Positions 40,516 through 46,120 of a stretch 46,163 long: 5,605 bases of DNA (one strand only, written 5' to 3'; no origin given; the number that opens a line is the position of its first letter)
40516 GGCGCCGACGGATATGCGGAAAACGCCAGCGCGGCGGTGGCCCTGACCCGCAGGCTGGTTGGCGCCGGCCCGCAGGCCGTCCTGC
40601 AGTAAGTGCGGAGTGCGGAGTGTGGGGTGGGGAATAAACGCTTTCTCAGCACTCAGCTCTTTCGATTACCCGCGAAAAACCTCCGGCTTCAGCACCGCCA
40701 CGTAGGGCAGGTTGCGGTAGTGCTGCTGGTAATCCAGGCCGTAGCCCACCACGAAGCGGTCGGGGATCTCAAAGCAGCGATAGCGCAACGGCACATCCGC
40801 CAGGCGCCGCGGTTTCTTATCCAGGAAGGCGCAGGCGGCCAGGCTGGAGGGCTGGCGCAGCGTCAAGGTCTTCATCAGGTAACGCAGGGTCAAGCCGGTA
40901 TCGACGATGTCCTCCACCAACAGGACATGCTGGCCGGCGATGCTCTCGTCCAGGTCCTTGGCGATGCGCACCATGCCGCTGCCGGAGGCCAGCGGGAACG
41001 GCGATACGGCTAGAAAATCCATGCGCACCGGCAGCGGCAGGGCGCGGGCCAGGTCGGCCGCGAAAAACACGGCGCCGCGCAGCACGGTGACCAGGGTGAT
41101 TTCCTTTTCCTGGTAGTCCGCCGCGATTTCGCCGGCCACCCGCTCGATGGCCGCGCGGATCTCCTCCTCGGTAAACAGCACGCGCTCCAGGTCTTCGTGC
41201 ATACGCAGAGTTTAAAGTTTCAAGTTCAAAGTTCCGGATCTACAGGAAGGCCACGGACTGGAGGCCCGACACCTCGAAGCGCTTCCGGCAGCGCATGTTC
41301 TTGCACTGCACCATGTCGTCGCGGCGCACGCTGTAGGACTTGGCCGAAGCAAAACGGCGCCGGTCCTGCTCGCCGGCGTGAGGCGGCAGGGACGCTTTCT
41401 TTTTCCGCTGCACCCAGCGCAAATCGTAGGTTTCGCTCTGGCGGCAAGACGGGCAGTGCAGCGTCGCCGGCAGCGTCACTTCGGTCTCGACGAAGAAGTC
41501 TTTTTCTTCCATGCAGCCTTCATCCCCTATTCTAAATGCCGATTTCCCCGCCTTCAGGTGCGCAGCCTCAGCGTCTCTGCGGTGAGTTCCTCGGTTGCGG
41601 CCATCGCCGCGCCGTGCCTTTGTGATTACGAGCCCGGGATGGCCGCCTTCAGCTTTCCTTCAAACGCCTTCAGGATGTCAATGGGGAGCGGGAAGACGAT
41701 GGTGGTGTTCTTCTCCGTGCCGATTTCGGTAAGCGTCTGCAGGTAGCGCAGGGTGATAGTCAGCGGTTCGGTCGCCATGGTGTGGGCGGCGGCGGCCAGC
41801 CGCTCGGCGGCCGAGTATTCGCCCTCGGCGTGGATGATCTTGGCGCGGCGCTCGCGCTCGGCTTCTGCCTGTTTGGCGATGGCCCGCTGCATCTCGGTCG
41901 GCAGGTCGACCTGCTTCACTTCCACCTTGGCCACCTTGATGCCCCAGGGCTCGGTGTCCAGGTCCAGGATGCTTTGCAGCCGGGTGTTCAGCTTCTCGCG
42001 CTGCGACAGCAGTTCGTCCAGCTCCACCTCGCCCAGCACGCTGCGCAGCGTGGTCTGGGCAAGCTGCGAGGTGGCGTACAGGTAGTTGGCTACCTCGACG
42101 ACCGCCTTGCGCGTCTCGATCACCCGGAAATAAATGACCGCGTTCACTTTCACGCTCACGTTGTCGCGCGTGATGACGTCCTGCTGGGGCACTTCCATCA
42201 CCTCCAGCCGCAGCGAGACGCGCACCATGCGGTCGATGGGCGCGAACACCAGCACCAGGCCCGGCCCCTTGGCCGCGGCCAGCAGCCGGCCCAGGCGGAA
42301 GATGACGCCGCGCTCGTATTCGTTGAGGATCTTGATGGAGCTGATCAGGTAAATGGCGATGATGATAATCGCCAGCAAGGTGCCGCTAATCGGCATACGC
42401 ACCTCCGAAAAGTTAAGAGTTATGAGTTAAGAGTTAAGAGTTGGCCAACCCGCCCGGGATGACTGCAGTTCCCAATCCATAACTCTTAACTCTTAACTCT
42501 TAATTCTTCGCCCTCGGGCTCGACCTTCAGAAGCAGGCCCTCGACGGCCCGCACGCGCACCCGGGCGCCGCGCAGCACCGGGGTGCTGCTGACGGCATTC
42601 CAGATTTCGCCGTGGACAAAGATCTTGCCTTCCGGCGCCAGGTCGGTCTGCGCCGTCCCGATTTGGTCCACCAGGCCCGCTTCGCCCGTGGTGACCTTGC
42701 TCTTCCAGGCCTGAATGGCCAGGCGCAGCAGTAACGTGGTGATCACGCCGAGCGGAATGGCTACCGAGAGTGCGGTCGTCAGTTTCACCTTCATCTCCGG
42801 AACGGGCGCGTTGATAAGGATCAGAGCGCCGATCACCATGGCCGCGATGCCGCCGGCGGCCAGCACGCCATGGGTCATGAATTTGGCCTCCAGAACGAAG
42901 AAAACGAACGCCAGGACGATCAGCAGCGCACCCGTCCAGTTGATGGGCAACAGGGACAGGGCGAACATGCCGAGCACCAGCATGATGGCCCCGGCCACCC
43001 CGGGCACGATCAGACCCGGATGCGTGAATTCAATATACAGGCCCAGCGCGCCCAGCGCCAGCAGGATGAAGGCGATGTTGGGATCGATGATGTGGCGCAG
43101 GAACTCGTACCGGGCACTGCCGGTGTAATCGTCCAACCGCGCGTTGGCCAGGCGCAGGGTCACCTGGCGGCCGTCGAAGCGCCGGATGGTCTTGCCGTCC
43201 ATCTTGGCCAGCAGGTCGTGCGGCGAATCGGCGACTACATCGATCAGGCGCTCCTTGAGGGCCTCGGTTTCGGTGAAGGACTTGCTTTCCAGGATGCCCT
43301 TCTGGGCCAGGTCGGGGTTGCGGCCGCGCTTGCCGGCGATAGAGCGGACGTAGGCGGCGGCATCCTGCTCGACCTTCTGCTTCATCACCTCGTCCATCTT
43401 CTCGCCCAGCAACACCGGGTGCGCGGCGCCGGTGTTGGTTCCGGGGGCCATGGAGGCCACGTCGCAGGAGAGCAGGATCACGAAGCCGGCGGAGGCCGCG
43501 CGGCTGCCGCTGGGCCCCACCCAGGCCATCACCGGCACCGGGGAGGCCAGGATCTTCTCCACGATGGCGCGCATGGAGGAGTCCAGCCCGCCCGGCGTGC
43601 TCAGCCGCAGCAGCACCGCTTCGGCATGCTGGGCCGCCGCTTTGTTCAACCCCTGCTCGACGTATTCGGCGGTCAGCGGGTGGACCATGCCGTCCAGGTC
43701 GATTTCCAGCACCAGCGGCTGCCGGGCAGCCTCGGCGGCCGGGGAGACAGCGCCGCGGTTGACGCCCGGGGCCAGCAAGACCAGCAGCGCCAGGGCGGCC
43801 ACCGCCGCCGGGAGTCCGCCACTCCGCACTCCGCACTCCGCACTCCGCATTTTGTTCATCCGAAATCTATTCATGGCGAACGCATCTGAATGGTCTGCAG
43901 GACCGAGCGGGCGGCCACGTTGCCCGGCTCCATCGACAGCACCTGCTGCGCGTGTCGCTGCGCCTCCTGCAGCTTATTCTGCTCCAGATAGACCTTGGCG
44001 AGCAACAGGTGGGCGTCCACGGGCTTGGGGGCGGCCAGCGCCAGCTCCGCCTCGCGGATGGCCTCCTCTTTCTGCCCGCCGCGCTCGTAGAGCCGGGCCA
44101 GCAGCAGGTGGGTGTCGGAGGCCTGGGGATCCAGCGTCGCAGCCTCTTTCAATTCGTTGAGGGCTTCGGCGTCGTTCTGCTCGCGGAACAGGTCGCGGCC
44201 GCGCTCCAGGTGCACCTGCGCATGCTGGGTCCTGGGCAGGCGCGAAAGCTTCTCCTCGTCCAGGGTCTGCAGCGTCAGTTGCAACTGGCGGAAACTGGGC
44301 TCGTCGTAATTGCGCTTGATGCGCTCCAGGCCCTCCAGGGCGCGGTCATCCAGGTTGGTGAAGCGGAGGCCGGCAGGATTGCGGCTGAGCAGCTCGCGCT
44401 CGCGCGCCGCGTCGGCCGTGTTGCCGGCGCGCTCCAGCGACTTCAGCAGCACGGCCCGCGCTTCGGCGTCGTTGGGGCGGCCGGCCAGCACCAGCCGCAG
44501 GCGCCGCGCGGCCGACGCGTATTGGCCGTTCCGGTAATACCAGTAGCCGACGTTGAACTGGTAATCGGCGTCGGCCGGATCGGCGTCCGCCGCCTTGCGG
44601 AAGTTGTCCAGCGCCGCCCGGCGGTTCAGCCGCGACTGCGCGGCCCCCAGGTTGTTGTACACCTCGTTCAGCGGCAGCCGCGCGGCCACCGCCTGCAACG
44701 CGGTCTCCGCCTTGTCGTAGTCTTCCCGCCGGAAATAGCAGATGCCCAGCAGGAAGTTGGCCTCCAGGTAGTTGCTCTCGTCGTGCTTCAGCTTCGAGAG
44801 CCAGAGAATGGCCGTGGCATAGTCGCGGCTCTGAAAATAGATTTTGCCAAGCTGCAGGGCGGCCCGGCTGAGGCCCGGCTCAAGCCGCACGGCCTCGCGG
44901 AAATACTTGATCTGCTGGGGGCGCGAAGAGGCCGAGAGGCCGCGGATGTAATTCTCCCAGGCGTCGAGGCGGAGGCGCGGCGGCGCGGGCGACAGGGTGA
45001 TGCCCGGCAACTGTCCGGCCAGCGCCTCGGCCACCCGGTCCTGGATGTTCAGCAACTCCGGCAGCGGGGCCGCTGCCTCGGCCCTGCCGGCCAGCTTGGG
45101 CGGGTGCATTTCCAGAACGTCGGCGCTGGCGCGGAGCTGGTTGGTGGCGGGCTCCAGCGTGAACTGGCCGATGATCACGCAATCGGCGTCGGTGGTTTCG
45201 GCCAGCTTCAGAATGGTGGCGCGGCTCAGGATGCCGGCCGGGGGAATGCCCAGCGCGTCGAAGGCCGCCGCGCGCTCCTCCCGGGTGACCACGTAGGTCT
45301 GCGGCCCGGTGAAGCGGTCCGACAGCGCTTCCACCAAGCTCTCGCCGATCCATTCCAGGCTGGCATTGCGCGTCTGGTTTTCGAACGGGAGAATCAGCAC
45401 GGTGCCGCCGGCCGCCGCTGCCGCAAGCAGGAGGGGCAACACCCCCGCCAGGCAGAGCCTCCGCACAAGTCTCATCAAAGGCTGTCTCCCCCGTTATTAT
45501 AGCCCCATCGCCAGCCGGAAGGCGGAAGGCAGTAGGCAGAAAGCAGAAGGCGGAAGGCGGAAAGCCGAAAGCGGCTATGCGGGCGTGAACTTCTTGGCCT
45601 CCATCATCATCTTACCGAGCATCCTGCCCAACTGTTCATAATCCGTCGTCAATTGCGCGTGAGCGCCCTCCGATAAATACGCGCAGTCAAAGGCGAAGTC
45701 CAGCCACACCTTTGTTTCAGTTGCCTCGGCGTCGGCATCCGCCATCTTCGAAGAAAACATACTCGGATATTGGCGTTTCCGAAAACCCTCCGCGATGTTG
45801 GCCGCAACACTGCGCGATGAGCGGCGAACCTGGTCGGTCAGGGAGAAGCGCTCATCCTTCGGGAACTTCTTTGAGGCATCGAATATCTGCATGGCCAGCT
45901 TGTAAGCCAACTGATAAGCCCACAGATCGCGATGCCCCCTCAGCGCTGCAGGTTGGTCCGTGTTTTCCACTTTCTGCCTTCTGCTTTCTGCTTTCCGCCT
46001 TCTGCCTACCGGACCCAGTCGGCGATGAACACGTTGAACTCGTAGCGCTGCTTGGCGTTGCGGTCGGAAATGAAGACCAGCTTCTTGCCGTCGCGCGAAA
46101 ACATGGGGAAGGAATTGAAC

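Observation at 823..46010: Pervasive hairpins whose arms are tandem arrays of short (mostly 7-nt) units, with a different unit at different loci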

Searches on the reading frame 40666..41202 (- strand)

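Call 39: search_protein_families(library=pfam, proteins=[window:40666-41202:-], max_evalue=0.0001)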
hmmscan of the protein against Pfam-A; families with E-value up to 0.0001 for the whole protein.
window:40666-41202:- (178 aa): 1 family
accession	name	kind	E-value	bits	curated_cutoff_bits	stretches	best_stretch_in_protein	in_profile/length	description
PF00156.33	Pribosyltran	-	1.9e-26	92.7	26.3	1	14-159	10-158/158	Phosphoribosyl transferase domain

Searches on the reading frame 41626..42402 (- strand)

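Call 39: search_protein_families(library=pfam, proteins=[window:41626-42402:-], max_evalue=0.0001)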
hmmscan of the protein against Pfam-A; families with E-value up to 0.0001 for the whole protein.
window:41626-42402:- (258 aa): 2 families
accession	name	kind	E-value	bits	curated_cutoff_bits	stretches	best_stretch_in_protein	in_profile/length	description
PF01145.31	Band_7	-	5.8e-35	121.4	23.6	1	25-195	2-175/176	SPFH domain / Band 7 family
PF13421.11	Band_7_1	-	8.4e-05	22.7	24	0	113-180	139-208/211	SPFH domain-Band 7 family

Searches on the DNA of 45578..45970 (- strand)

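Call 51: search_rna_families(source=L170, threshold=gathering)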
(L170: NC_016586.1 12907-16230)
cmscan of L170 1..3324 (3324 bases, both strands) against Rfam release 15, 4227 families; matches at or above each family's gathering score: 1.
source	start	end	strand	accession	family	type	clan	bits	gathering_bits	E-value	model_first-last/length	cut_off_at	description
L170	277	3324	+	RF02541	LSU_rRNA_bacteria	Gene; rRNA;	CL00112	2529.4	50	0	1-2762/2925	3'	Bacterial large subunit ribosomal RNA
